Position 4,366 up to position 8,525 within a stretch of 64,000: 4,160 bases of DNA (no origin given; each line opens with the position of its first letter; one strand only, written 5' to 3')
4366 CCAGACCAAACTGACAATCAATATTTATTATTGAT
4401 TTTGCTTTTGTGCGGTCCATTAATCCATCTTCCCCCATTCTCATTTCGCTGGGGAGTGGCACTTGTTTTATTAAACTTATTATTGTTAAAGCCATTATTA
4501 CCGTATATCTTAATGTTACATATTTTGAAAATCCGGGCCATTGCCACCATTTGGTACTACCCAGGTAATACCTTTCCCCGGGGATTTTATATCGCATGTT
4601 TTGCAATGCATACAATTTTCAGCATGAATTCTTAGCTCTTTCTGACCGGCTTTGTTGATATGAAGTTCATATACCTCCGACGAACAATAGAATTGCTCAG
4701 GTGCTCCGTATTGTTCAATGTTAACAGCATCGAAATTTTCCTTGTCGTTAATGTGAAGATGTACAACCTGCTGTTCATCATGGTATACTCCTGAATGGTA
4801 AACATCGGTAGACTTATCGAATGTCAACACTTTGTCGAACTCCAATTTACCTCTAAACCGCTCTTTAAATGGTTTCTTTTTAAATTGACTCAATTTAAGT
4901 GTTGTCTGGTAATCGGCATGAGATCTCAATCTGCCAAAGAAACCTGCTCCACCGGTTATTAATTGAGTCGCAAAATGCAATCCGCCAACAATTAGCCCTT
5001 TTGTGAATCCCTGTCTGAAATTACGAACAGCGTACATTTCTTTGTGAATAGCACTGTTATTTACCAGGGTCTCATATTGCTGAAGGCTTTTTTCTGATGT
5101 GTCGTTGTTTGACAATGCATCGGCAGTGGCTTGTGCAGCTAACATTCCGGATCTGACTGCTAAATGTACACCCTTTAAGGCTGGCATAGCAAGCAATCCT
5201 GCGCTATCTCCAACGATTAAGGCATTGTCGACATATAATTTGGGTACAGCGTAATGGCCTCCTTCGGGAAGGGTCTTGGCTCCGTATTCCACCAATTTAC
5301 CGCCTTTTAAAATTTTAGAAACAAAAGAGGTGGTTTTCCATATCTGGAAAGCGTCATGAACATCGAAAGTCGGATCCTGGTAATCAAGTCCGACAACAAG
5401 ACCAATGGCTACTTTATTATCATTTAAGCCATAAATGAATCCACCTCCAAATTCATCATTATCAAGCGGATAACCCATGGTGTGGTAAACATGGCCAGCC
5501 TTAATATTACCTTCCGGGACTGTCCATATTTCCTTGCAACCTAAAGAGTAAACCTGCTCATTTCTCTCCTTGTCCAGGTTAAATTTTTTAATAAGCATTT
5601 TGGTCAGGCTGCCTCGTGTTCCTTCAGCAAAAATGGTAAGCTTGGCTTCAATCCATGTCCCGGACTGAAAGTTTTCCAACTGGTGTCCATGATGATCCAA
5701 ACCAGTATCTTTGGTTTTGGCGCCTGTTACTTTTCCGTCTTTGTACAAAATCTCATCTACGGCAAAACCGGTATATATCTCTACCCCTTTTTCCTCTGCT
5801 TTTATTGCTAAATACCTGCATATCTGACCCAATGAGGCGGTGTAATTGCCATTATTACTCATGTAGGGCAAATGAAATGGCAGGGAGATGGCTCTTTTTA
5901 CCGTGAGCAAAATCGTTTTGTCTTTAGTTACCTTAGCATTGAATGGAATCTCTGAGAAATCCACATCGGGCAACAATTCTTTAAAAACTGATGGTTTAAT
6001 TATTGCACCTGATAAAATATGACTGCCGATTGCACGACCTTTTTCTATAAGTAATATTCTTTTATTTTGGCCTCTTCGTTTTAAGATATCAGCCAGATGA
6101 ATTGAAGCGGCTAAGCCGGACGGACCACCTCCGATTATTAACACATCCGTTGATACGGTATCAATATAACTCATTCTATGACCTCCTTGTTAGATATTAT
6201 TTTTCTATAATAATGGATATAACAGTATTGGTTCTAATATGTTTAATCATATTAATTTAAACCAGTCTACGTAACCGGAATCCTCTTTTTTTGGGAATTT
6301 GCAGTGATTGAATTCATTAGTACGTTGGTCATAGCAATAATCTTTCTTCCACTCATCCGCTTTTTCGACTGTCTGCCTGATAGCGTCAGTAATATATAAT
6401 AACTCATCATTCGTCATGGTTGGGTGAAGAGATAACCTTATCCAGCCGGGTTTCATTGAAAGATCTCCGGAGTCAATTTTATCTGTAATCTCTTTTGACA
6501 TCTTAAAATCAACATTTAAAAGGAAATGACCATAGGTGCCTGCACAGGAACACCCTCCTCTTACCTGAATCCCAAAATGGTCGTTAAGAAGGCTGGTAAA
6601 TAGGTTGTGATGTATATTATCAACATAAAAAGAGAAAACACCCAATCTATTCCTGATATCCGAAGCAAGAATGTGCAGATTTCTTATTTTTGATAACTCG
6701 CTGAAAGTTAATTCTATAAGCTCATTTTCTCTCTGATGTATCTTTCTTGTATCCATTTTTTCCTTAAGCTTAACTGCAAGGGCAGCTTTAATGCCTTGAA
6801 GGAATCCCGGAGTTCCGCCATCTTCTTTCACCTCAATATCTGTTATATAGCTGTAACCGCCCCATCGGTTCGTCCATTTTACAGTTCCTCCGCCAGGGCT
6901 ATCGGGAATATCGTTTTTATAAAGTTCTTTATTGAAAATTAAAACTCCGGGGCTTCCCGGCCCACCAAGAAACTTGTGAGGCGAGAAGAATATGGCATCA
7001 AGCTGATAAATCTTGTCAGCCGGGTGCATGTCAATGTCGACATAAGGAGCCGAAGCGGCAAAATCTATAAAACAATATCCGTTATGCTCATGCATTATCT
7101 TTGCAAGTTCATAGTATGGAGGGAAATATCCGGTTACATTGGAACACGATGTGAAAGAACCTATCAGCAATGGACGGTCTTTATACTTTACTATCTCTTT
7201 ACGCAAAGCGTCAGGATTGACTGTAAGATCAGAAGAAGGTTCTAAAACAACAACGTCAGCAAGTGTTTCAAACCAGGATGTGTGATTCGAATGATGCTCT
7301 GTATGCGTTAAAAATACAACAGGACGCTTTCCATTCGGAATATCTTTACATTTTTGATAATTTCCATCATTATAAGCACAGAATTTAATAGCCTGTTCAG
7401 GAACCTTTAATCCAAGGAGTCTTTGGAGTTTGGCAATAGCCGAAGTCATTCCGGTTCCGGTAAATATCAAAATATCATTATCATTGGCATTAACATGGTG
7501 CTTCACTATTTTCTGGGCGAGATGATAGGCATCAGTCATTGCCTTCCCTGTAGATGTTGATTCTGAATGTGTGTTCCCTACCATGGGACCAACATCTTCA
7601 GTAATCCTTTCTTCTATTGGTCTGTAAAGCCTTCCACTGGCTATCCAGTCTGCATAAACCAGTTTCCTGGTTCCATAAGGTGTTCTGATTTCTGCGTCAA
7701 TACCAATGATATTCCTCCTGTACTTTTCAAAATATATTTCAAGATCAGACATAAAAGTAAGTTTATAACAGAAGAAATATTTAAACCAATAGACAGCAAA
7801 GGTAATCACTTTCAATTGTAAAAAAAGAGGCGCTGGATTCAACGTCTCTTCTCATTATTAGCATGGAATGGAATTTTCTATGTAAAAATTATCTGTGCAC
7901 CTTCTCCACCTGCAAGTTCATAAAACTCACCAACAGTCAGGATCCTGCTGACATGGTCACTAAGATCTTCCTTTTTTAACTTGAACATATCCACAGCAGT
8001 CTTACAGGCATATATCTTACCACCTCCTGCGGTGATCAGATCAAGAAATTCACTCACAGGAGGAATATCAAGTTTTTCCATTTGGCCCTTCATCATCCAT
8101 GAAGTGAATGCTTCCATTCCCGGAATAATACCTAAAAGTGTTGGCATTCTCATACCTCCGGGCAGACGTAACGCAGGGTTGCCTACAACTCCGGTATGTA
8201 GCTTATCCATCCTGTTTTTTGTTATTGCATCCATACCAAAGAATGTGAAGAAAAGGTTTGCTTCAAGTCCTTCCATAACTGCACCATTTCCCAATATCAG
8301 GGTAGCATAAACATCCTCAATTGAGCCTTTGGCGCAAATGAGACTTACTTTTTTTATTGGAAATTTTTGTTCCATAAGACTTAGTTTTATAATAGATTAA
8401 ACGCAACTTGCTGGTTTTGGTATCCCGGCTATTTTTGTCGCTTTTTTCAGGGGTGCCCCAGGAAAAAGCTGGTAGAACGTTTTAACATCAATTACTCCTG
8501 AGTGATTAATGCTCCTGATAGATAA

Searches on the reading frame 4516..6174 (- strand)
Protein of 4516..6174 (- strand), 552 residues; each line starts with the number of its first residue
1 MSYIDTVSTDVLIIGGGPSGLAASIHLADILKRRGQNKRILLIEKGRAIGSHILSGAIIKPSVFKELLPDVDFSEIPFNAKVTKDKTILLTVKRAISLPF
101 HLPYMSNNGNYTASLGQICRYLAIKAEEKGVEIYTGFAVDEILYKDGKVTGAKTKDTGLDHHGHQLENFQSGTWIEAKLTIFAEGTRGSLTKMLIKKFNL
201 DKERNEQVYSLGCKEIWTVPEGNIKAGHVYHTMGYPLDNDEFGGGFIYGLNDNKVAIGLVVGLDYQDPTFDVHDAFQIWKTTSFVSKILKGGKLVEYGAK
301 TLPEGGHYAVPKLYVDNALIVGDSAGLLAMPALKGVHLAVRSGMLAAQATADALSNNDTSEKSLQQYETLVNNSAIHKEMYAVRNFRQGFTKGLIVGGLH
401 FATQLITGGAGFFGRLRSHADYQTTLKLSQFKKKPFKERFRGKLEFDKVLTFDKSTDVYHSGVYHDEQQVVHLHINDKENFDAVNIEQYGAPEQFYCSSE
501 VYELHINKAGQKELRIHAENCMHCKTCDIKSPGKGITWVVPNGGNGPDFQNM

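Call 6: search_protein_families(library=pfam, proteins=[window:4516-6174:-])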
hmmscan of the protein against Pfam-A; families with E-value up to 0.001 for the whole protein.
window:4516-6174:- (552 aa): 9 families
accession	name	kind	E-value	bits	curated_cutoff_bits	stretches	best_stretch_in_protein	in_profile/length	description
PF05187.19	Fer4_ETF_QO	-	6.1e-34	116.7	24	1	449-549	2-103/104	Electron transfer flavoprotein-ubiquinone oxidoreductase, 4Fe-4S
PF21162.3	ETFQO_UQ-bd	-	1.7e-32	112.3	27.7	1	209-302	1-96/96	ETF-QO, ubiquinone-binding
PF01266.30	DAO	-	2e-10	41.2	27.9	1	10-62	1-49/353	FAD dependent oxidoreductase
PF01946.23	Thi4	-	2.8e-09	37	26.2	0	4-57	13-61/235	Thi4 family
PF00890.30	FAD_binding_2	-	3.1e-07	30.4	20.4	0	10-53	1-38/414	FAD binding domain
PF13450.12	NAD_binding_8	-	7.6e-06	26.5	21.9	1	13-56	1-38/68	NAD(P)-binding Rossmann-like domain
PF07992.20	Pyr_redox_2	-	1e-05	25.5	26.1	1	10-187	2-110/291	Pyridine nucleotide-disulphide oxidoreductase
PF03486.20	HI0933_like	-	1.7e-05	24.9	50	1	10-54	2-40/244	HI0933-like protein Rossmann domain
PF04820.20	Trp_halogenase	-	7e-05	22.3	21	0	10-46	1-35/458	Tryptophan halogenase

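Call 13: search_protein_families(library=ncbifam, proteins=[window:4516-6174:-])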
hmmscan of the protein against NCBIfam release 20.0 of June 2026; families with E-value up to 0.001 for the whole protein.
window:4516-6174:- (552 aa): 14 families
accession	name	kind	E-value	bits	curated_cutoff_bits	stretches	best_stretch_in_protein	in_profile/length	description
NF007450.0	PRK10015.1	subfamily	2.5e-35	122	466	1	10-385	7-366/429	FAD-dependent oxidoreductase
NF007542.0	PRK10157.1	subfamily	6.9e-34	117.3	610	1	10-377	7-358/428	FAD-dependent oxidoreductase FixC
TIGR02032.1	GG-red-SF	subfamily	2e-14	54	158.8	1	10-349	2-296/297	geranylgeranyl reductase family protein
TIGR02023.1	BchP-ChlP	subfamily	1.7e-13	50.4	343.3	1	10-387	2-331/388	geranylgeranyl diphosphate reductase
NF041160.1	DGGPL_Thplmales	equivalog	6.7e-13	48.3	780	2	312-379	272-339/396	digeranylgeranylglycerophospholipid reductase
NF041080.1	DGGGPL_reductase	equivalog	2.6e-11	43.1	580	1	10-374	3-335/447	digeranylgeranylglycerophospholipid reductase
TIGR00292.1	TIGR00292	equivalog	3.1e-07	29.9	148.3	1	3-201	16-183/254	sulfide-dependent adenosine diphosphate thiazole synthase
TIGR00275.1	TIGR00275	subfamily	3.8e-06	26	183.8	1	11-54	1-38/401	aminoacetone oxidase family FAD-binding enzyme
TIGR02028.1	ChlP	equivalog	1.6e-05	23.9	505.3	1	287-359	244-313/398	geranylgeranyl reductase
NF003585.0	PRK05249.1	equivalog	0.00038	19.2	465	0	7-53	5-45/464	Si-specific NAD(P)(+) transhydrogenase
NF009410.0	PRK12771.1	subfamily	0.0006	18.5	516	0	10-28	140-158/566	NAD(P)-binding protein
NF004780.0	PRK06126.1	subfamily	0.00088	17.7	445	0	6-28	6-28/552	hypothetical protein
NF004789.0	PRK06134.1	subfamily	0.00097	17.8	747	0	6-51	10-49/581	FAD-dependent oxidoreductase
TIGR01813.1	flavo_cyto_c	subfamily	0.00098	18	285.45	0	10-51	1-37/444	flavocytochrome c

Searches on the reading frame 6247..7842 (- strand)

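Call 6: search_protein_families(library=pfam, proteins=[window:6247-7842:-])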
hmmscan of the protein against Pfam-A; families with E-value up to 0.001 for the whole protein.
window:6247-7842:- (531 aa): 1 family
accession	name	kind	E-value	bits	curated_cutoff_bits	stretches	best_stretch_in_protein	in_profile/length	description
PF00266.25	Aminotran_5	-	1.3e-38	133.4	21.5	1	176-481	91-368/371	Aminotransferase class-V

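Call 13: search_protein_families(library=ncbifam, proteins=[window:6247-7842:-])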
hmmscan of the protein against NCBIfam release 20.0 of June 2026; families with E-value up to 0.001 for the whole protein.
window:6247-7842:- (531 aa): 12 families
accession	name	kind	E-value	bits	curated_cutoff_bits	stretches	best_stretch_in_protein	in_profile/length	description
TIGR01979.1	sufS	subfamily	5.3e-34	117.8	475.1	1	59-435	17-363/403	SufS family cysteine desulfurase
TIGR01977.1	am_tr_V_EF2568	hypoth_equivalog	4.1e-20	72.1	377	1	196-434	113-338/376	cysteine desulfurase family protein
NF006791.0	PRK09295.1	equivalog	5e-18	65.4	661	1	176-434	116-365/406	cysteine desulfurase SufS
NF008126.0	PRK10874.1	equivalog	6.5e-17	61.7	607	1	177-435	113-360/401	cysteine desulfurase CsdA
NF041166.1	f2_encap_cargo1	exception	1.2e-15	57.7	800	1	177-434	339-587/623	family 2A encapsulin nanocompartment cargo protein cysteine desulfurase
TIGR03392.1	FeS_syn_CsdA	equivalog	5.6e-15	55.4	493.6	1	177-435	110-357/398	cysteine desulfurase CsdA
NF040779.1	Sec_lyase_SclA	exception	3.2e-10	39.5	525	1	203-435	119-339/378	selenocysteine lyase SclA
TIGR01976.1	am_tr_V_VC1184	hypoth_equivalog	2.4e-08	33.7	352.35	1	176-310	109-238/401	cysteine desulfurase-like protein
TIGR03235.1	DNA_S_dndA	equivalog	5.2e-08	32.5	480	1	196-307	114-216/353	cysteine desulfurase DndA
TIGR03402.1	FeS_nifS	equivalog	6.6e-06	25.1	530.75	0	176-305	89-212/379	cysteine desulfurase NifS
TIGR02006.1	IscS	equivalog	5.3e-05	22.4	643.2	0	196-301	118-215/402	IscS subfamily cysteine desulfurase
NF010611.0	PRK14012.1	equivalog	0.00025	20.1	548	0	62-298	7-216/406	IscS subfamily cysteine desulfurase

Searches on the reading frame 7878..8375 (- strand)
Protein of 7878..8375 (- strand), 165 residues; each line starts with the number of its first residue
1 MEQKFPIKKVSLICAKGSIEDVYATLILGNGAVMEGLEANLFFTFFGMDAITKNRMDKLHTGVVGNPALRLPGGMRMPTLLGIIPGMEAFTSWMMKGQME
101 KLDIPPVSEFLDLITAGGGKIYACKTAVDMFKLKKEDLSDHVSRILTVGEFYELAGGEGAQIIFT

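Call 6: search_protein_families(library=pfam, proteins=[window:7878-8375:-])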
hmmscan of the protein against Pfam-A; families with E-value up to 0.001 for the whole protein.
window:7878-8375:- (165 aa): 1 family
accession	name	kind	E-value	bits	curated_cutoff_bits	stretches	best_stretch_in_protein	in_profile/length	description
PF13686.11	DrsE_2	-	1.4e-24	87.2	25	1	8-154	3-147/156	DsrE/DsrF/DrsH-like family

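Call 13: search_protein_families(library=ncbifam, proteins=[window:7878-8375:-])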
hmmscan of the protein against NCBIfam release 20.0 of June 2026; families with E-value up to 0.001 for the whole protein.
window:7878-8375:- (165 aa): 1 family
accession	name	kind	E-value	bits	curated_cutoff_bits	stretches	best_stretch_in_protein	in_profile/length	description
NF047629.1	SulfCarrDsrE2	equivalog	1.4e-27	96.8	210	1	7-157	3-152/159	sulfur carrier protein DsrE2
